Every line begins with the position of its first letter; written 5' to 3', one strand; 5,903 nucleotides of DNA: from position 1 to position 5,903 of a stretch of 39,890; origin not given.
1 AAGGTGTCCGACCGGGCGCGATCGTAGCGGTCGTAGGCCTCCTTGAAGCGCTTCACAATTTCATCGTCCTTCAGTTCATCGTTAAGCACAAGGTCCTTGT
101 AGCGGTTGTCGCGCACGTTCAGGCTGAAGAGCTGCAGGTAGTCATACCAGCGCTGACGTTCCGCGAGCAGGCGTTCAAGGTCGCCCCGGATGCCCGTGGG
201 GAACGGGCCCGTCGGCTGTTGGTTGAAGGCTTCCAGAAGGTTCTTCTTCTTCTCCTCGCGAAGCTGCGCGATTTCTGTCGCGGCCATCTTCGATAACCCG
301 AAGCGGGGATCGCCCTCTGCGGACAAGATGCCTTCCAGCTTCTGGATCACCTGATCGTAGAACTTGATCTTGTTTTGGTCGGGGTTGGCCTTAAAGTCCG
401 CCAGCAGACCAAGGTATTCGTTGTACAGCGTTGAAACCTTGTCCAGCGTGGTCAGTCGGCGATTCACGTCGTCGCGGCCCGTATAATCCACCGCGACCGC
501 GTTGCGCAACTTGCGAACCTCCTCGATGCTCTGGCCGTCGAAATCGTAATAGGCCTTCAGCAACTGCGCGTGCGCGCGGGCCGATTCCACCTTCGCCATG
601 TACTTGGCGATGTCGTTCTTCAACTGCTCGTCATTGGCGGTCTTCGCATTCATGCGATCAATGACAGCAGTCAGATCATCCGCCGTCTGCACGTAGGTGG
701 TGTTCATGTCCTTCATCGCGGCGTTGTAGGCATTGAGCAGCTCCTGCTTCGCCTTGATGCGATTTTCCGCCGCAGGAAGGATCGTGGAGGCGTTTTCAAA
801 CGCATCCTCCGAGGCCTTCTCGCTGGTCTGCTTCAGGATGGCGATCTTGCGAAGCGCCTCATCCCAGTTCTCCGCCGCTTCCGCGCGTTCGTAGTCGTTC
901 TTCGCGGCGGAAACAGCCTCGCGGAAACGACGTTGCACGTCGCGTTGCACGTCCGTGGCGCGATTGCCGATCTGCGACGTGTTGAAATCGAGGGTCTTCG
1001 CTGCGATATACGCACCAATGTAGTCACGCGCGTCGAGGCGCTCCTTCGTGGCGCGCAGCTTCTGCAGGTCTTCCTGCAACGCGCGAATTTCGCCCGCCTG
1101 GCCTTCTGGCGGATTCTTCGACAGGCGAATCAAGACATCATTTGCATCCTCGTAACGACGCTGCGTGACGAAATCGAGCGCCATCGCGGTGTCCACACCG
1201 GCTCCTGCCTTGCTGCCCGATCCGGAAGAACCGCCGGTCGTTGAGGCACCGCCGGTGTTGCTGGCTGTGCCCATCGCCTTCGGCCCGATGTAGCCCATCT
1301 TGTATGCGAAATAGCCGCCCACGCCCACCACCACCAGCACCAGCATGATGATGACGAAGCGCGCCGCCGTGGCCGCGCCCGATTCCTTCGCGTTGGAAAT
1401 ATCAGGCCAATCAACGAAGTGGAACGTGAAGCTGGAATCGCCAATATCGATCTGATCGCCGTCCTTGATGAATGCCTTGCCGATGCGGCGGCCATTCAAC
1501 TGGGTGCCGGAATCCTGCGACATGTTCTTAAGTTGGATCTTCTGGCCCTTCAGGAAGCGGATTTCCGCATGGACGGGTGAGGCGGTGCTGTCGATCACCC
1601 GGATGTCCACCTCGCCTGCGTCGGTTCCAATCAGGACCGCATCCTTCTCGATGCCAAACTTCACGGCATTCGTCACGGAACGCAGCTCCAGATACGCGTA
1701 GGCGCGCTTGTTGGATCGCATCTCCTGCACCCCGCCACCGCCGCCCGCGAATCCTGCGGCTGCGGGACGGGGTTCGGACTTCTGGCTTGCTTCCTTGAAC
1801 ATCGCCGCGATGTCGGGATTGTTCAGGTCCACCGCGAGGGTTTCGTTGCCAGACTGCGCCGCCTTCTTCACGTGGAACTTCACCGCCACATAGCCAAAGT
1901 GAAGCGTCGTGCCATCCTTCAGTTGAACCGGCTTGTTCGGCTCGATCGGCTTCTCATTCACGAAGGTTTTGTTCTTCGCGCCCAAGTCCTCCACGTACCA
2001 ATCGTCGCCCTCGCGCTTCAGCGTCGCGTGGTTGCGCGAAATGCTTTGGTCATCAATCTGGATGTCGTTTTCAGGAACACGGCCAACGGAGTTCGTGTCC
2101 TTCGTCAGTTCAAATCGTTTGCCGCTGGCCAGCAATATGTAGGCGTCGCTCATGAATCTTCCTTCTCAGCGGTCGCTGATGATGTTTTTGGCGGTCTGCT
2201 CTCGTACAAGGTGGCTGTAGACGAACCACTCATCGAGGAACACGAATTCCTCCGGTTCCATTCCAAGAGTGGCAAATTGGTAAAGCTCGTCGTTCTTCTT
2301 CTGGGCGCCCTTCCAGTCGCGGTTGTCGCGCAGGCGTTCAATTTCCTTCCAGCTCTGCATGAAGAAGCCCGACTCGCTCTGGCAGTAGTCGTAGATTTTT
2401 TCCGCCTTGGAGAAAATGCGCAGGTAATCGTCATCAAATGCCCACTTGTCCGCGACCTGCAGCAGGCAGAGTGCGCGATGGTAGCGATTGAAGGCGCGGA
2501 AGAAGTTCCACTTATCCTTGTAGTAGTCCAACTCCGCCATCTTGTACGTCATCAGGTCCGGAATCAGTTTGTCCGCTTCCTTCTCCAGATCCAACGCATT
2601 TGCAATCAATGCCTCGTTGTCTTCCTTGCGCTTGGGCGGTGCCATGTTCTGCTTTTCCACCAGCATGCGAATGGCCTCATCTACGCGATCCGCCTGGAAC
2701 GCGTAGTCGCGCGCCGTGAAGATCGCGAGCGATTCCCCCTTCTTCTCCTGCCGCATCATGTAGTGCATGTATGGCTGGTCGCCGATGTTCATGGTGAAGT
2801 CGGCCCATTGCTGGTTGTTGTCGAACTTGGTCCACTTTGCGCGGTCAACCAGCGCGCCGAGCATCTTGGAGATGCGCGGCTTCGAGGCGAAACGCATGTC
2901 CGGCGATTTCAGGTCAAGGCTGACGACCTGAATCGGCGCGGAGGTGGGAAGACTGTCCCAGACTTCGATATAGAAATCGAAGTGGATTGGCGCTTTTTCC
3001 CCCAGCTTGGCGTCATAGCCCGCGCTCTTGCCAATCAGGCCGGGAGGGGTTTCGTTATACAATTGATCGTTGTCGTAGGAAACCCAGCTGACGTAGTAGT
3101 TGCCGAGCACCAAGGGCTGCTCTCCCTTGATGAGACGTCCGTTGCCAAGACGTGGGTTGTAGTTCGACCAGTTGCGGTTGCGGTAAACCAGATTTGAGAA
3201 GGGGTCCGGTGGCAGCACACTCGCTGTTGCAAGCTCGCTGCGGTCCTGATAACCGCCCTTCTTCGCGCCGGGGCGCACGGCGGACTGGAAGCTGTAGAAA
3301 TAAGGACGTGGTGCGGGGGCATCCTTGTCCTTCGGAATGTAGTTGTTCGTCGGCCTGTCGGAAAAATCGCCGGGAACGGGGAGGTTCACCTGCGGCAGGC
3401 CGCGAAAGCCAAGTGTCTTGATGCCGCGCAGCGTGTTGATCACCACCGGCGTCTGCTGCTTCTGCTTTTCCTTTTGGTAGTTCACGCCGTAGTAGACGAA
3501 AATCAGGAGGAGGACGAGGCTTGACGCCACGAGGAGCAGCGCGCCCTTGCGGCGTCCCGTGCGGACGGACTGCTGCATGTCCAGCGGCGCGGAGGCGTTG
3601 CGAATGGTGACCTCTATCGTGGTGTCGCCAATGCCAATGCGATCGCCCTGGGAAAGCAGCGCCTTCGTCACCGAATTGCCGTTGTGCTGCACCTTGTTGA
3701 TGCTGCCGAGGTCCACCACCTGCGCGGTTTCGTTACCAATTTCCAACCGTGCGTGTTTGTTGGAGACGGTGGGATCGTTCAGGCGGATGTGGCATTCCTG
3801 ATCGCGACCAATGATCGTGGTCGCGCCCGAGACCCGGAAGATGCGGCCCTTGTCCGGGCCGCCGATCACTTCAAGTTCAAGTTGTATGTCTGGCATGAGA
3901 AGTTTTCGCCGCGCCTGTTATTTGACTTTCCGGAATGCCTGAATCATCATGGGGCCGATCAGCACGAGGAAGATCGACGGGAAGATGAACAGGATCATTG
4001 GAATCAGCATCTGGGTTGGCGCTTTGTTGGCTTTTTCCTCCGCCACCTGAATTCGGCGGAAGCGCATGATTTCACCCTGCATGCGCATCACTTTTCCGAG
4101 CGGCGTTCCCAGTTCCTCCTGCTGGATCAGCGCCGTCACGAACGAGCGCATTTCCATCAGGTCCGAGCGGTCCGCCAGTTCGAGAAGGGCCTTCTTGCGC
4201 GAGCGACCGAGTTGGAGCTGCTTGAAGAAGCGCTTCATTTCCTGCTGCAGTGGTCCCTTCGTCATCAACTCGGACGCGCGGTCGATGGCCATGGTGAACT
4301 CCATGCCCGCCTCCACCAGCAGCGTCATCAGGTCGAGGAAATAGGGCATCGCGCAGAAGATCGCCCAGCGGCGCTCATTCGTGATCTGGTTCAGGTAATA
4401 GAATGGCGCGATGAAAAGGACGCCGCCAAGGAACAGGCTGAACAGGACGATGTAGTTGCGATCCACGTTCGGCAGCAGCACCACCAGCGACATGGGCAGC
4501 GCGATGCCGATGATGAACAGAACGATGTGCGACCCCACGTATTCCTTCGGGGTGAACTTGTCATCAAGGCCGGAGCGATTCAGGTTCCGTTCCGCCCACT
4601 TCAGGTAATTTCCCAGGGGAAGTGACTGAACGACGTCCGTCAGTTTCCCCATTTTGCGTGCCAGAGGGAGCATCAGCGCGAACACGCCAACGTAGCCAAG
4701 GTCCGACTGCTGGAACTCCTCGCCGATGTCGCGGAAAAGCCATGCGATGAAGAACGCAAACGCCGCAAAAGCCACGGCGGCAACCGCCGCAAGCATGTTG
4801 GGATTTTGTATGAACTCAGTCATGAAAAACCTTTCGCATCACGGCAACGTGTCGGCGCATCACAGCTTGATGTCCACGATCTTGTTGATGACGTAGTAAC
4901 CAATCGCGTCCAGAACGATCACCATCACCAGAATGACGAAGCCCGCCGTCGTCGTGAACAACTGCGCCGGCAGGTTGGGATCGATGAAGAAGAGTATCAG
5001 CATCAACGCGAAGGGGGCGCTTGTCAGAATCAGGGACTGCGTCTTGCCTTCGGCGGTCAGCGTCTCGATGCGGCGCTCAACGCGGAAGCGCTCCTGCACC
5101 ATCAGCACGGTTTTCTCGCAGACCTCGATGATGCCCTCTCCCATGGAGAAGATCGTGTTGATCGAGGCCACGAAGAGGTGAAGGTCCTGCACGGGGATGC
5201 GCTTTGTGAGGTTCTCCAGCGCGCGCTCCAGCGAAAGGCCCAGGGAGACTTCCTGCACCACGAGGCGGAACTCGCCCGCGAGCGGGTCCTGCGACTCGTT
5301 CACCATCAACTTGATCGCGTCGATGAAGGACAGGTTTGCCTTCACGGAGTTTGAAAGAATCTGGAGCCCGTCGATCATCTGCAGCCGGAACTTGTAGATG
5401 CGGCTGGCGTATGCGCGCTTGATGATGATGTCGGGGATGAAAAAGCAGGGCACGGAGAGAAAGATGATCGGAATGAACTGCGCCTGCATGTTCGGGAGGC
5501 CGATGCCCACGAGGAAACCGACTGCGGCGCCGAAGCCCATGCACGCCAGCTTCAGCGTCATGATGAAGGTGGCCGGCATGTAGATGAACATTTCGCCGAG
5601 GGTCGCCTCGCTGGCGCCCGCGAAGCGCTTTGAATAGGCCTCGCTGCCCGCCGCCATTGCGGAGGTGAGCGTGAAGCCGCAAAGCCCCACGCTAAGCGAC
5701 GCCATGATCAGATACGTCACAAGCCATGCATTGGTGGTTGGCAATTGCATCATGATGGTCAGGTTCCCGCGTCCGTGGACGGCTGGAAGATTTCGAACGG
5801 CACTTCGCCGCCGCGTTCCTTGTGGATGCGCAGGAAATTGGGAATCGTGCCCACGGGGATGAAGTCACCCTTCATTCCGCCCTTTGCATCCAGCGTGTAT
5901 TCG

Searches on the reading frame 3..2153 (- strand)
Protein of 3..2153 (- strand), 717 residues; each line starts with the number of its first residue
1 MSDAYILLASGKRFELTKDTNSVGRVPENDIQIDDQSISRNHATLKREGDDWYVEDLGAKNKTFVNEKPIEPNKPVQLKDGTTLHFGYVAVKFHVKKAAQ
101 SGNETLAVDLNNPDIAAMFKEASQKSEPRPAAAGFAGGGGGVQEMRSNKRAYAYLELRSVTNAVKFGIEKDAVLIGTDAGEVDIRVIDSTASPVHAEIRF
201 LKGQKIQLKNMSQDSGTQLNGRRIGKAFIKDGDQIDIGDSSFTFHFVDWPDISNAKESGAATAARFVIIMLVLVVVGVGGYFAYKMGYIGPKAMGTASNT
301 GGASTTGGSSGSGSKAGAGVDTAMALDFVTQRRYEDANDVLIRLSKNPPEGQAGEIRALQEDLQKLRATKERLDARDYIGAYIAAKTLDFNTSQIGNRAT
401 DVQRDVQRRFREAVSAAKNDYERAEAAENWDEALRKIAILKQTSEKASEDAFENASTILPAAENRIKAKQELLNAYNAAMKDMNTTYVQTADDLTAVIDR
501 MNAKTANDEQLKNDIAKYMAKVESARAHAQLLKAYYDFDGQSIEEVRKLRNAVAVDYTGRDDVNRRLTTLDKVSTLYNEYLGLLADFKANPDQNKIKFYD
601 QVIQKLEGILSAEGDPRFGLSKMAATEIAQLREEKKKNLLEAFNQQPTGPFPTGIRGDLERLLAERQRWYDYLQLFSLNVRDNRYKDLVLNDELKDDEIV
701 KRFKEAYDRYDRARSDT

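Call 9: search_protein_families(library=pfam, proteins=[window:3-2153:-], max_evalue=0.01)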
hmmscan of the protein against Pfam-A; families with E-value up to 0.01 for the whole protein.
window:3-2153:- (717 aa): 2 families
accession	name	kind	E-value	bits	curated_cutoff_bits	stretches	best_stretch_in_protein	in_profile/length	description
PF00498.31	FHA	-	1.7e-35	121.7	20.7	2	22-87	2-67/67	FHA domain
PF16697.10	Yop-YscD_cpl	-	5.4e-25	87.9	33.2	2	10-94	8-91/94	Inner membrane component of T3SS, cytoplasmic domain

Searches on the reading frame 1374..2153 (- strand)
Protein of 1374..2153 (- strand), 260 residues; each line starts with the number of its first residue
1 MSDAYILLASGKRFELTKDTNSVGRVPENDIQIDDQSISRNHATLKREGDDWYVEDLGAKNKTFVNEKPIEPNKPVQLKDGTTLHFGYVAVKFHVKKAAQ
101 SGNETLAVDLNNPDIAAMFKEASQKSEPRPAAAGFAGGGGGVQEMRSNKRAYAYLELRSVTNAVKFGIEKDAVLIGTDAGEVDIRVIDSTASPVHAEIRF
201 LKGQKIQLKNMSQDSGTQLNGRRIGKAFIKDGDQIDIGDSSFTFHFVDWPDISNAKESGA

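Call 60: find_homologous_proteins(query=window:1374-2153:-, max_evalue=0.00001)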
Query window:1374-2153:- (260 aa): 2 proteins with E <= 0.00001 among 821 candidates.
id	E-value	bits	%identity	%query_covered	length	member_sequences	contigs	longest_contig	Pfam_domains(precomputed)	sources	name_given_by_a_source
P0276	1.9e-86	308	99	55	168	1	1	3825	PF00498.32,PF16697.11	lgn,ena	-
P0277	4.1e-6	45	38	30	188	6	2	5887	PF00498.32,PF16697.11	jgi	jgi:FHA domain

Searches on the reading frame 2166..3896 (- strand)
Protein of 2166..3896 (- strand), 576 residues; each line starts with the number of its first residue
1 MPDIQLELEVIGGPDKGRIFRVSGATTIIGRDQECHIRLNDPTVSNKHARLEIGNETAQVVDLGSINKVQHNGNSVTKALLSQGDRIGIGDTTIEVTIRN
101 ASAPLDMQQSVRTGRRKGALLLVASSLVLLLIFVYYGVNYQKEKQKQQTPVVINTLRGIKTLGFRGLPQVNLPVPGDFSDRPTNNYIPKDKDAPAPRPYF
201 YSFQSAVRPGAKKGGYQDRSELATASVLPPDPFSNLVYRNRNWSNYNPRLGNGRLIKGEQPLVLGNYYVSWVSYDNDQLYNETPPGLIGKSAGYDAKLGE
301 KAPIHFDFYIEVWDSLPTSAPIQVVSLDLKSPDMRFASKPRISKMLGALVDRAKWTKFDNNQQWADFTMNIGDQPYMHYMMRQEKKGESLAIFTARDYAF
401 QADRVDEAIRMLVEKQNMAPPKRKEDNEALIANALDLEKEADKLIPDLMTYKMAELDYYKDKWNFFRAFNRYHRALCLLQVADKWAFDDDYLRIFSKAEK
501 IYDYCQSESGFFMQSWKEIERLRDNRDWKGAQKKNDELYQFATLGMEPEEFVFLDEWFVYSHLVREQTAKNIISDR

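Call 9: search_protein_families(library=pfam, proteins=[window:2166-3896:-], max_evalue=0.01)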
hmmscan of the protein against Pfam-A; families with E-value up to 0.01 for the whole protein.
window:2166-3896:- (576 aa): 2 families
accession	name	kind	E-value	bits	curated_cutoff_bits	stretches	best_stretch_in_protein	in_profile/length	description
PF16697.10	Yop-YscD_cpl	-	1.2e-16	61.1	33.2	1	9-94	1-88/94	Inner membrane component of T3SS, cytoplasmic domain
PF00498.31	FHA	-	1.5e-14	54.6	20.7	1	27-90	1-67/67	FHA domain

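Call 27: find_encoding_contigs(protein=window:2166-3896:-, flank=10000, max_places=2)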
Protein window:2166-3896:- (576 aa): no gene with exactly this product is on record in the collection.

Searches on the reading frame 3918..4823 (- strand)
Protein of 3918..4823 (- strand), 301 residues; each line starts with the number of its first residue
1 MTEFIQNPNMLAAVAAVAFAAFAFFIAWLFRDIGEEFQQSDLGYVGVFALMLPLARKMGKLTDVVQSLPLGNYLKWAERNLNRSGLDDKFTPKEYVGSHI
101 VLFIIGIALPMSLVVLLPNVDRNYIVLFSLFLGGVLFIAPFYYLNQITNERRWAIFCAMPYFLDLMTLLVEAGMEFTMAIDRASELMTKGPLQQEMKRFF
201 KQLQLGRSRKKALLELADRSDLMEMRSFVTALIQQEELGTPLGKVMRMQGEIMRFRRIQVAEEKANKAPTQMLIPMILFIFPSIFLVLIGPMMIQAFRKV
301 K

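Call 9: search_protein_families(library=pfam, proteins=[window:3918-4823:-], max_evalue=0.01)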
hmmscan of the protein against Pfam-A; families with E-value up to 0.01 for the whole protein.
window:3918-4823:- (301 aa): 2 families
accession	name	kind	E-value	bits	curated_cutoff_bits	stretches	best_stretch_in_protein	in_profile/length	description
PF00482.28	T2SSF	-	7.6e-19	68.3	25.2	1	162-289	1-124/125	Type II secretion system (T2SS), protein F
PF02293.20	AmiS_UreI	-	0.0088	16.5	25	1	99-162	3-65/166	AmiS/UreI family transporter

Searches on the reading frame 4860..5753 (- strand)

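Call 9: search_protein_families(library=pfam, proteins=[window:4860-5753:-], max_evalue=0.01)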
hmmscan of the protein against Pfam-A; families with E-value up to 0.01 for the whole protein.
window:4860-5753:- (297 aa): 1 family
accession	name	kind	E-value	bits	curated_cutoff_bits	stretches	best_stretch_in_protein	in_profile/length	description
PF00482.28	T2SSF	-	1.7e-10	41.4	25.2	1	131-254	3-123/125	Type II secretion system (T2SS), protein F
